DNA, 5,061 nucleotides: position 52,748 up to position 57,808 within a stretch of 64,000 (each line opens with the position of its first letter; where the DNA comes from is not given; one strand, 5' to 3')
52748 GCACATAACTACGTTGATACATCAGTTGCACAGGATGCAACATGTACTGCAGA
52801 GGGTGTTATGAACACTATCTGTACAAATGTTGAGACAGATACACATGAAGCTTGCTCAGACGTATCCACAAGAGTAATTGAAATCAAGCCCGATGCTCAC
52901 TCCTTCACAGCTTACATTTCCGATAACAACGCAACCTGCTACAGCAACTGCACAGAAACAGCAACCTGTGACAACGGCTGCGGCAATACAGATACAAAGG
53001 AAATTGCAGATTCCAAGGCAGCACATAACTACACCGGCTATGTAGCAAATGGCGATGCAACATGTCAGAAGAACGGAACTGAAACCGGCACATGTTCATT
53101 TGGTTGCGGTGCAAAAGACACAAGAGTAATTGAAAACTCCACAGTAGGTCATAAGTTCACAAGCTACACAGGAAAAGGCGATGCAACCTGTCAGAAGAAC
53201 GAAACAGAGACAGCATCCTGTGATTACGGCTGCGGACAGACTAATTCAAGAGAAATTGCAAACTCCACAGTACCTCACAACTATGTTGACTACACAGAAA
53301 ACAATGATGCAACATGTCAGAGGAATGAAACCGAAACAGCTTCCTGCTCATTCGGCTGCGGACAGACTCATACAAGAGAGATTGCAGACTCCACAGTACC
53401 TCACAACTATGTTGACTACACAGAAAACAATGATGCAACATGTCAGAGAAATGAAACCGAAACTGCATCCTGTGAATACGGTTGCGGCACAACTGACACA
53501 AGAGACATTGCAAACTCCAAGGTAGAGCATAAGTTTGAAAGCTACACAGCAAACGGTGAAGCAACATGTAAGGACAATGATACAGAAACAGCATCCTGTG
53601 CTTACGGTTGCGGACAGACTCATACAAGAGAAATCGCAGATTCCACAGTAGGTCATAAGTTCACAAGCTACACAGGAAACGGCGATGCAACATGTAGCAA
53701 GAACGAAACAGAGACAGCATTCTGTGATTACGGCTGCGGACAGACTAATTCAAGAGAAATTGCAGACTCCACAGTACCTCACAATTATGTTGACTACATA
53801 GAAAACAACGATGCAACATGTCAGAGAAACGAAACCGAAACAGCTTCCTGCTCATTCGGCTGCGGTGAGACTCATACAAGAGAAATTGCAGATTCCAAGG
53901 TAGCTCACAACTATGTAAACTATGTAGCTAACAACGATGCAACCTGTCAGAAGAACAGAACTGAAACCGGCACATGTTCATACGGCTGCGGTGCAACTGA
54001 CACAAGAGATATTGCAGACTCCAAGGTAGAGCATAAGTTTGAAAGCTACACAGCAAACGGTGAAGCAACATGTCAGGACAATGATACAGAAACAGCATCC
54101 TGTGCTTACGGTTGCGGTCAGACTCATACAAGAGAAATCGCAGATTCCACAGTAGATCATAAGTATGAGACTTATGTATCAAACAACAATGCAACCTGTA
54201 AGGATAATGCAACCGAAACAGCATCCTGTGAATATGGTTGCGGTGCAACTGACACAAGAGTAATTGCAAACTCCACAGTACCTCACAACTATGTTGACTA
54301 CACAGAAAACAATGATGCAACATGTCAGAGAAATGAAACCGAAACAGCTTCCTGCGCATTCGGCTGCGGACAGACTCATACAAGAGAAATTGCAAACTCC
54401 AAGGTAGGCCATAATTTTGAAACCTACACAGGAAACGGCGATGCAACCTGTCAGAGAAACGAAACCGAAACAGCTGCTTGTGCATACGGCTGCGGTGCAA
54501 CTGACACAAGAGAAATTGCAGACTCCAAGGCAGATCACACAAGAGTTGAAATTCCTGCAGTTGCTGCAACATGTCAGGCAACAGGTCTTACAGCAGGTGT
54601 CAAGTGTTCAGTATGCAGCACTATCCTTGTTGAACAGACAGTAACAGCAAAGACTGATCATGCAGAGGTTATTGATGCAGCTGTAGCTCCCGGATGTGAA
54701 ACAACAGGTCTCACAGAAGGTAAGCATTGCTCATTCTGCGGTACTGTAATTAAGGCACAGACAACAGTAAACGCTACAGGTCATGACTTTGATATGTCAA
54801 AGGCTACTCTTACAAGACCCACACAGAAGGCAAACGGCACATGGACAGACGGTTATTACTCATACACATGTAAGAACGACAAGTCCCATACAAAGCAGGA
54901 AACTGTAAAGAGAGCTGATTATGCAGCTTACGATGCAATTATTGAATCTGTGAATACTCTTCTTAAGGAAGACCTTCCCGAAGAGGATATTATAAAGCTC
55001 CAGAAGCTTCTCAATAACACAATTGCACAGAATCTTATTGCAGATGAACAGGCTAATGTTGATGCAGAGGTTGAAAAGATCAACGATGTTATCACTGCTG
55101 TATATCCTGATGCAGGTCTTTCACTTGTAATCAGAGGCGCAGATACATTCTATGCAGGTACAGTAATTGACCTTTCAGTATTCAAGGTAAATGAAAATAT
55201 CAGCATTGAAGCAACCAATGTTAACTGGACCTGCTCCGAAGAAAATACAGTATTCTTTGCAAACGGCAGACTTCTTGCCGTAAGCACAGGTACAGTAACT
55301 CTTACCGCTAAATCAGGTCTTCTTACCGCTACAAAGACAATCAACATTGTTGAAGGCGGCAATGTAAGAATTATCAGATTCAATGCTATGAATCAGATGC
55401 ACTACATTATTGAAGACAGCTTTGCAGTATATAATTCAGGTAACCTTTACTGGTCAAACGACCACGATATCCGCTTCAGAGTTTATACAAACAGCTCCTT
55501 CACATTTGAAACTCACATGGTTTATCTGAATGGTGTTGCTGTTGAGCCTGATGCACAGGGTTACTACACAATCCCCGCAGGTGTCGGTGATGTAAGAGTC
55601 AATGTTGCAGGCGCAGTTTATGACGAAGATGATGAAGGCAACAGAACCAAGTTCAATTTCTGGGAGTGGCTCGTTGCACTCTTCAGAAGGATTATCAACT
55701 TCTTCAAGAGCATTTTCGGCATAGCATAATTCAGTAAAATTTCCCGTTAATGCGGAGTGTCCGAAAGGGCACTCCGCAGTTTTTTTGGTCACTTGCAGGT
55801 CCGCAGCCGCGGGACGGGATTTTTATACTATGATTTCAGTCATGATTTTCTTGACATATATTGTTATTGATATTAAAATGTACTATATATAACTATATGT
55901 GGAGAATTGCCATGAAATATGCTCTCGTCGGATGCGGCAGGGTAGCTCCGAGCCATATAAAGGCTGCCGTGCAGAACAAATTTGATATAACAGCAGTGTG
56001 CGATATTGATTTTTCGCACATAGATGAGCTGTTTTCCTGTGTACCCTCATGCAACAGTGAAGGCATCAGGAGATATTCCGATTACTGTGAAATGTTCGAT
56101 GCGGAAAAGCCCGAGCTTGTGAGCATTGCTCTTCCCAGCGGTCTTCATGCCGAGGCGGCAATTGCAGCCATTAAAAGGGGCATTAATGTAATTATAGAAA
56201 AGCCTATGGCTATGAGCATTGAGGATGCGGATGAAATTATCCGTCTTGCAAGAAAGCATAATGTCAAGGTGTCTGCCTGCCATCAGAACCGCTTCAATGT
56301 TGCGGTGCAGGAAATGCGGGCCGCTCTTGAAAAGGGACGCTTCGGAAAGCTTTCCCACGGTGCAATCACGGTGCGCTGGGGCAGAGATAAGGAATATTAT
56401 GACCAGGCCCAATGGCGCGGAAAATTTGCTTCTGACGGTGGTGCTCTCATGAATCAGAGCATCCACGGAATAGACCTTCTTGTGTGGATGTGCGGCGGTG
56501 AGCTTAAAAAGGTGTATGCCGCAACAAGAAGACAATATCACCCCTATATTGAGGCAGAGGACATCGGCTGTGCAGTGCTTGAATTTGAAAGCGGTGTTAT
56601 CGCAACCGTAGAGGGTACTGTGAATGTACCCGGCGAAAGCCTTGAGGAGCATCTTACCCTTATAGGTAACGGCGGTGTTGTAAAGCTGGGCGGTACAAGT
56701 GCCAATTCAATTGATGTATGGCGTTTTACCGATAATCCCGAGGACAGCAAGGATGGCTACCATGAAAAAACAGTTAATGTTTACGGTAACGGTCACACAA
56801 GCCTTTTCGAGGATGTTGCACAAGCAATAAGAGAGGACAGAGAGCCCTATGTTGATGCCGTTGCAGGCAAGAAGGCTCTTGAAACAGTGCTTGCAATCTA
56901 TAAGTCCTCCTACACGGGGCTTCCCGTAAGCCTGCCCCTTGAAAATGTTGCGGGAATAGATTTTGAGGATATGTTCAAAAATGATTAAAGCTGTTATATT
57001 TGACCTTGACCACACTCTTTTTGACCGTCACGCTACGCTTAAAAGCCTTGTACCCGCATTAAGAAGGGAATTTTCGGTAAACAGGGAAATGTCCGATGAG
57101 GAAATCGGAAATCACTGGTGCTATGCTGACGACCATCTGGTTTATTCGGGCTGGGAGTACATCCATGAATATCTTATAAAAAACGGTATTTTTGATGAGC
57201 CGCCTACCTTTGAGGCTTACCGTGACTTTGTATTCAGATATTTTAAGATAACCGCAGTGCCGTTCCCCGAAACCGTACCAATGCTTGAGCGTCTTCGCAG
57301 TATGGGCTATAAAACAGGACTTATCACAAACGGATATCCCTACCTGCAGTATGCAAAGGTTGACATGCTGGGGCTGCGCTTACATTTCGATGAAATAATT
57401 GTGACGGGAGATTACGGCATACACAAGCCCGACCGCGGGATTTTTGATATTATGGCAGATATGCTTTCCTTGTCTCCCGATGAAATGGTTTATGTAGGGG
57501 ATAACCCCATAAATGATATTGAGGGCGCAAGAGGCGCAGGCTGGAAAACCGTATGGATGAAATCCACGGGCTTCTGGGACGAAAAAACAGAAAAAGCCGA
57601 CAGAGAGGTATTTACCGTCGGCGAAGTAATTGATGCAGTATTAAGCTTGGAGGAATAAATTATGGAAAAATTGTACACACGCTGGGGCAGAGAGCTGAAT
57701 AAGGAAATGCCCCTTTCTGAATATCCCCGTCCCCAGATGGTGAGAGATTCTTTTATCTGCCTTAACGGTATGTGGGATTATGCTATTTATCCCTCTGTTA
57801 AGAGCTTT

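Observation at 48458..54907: About 45 tandem Cys-Cys-Cys(+His) mini-modules form the body of a 3093-aa surface protein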

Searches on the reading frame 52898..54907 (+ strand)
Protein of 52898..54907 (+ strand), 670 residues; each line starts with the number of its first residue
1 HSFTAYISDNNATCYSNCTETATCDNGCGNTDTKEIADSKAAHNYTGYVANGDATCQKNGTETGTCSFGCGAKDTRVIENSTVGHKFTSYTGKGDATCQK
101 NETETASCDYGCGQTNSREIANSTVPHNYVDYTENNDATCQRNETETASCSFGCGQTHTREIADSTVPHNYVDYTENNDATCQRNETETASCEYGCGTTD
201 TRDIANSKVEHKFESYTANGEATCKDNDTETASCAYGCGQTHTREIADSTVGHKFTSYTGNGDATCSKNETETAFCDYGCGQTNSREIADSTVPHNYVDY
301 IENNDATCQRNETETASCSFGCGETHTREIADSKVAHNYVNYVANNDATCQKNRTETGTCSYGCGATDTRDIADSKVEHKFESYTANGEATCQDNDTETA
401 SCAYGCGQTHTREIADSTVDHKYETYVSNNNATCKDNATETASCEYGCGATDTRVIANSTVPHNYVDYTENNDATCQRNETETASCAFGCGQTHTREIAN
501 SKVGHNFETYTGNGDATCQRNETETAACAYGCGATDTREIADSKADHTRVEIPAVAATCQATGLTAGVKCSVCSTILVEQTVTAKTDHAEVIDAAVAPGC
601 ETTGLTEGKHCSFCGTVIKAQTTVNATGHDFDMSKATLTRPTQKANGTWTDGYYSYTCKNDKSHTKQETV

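Call 9: search_solved_structures(query=window:52898-54907:+, max_evalue=10, show_alignments=2)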
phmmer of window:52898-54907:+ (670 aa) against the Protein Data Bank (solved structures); distinct sequences matched with E-value up to 10: 1.
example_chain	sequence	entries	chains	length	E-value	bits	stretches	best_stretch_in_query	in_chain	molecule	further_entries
9qtu_C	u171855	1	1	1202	0.84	11.2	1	144-219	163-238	PAN2-PAN3 deadenylation complex catalytic subunit PAN2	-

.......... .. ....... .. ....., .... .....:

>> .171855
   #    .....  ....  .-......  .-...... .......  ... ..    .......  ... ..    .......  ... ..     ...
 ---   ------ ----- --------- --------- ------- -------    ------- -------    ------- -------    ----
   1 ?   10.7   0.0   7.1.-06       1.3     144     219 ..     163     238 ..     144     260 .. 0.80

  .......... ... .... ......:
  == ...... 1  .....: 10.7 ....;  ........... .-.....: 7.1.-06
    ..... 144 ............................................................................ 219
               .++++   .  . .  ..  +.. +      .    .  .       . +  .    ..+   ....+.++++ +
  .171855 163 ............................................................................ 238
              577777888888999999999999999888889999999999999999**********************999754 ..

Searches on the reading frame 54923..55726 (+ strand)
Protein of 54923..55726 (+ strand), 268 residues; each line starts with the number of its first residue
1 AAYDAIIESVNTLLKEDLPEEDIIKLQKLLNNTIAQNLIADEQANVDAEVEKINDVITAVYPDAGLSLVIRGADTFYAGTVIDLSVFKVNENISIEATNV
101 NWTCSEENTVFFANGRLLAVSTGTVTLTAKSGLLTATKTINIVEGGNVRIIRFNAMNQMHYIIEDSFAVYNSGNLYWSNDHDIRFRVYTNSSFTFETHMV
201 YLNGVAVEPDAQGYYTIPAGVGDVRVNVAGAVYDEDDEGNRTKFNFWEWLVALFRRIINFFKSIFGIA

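Call 54: find_homologous_proteins(query=window:54923-55726:+, max_evalue=0.001)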
Query window:54923-55726:+ (268 aa): 5 proteins with E <= 0.001 among 1942 candidates.
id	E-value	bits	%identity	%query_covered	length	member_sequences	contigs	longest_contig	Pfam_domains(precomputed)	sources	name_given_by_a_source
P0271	4.3e-104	365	60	100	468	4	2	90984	-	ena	-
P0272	6.5e-103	362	58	100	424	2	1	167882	-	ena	-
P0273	2.3e-102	360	59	100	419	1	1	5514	-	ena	-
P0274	2.8e-80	287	51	99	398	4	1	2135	-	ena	-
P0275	6.5e-68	247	48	90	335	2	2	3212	-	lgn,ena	-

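Call 58: search_protein_families(library=pfam, proteins=[window:54923-55726:+], max_evalue=10)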
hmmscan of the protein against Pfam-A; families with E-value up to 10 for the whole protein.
window:54923-55726:+ (268 aa): 2 families
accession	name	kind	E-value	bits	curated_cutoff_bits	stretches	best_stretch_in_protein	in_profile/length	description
PF03938.19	OmpH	-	0.078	13.6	32.4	1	25-85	73-134/141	Outer membrane protein (OmpH-like)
PF21601.3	GldM_2nd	-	0.084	13.8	24.4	1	199-246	43-90/98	GldM second domain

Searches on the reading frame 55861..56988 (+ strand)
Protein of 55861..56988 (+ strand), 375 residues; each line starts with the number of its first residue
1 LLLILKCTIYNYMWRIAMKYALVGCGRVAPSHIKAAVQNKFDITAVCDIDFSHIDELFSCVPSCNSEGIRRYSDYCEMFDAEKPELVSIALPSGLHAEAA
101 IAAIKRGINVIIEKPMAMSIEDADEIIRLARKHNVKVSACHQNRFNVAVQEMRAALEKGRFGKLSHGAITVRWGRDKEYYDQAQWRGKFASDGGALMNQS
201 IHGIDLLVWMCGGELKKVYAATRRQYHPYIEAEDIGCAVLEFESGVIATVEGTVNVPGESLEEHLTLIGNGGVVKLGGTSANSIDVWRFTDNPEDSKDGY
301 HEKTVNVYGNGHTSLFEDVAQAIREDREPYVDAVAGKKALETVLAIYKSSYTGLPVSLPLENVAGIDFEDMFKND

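Call 28: search_protein_families(library=pfam, proteins=[window:55861-56988:+], max_evalue=0.001)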
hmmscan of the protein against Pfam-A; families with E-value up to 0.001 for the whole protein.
window:55861-56988:+ (375 aa): 3 families
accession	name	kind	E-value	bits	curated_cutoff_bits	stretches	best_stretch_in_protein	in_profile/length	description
PF22725.1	GFO_IDH_MocA_C3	-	3.9e-27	95.1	27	1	149-274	1-123/124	GFO/IDH/MocA C-terminal domain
PF01408.29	GFO_IDH_MocA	-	7.2e-27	94.9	24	1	18-139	1-118/120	Oxidoreductase family, NAD-binding Rossmann fold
PF02894.22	GFO_IDH_MocA_C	-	3e-26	93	22.9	1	154-358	2-218/218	Oxidoreductase family, C-terminal alpha/beta domain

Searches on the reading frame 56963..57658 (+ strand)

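Call 28: search_protein_families(library=pfam, proteins=[window:56963-57658:+], max_evalue=0.001)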
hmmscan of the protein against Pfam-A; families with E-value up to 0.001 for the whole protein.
window:56963-57658:+ (231 aa): 5 families
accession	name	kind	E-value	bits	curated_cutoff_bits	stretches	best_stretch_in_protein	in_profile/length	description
PF13419.12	HAD_2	-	4.9e-25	89.1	23.8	1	11-198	1-177/178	Haloacid dehalogenase-like hydrolase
PF00702.32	Hydrolase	-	1.4e-24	88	26.4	1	8-193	1-191/191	haloacid dehalogenase-like hydrolase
PF13242.12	Hydrolase_like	-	1.1e-11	44.9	22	1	154-212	3-61/75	HAD-hyrolase-like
PF12710.13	HAD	-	6.7e-05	23.8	27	1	11-187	1-186/189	haloacid dehalogenase-like hydrolase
PF05761.20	5_nucleotid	-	0.0002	20.9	28.5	0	159-197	287-326/460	5' nucleotidase family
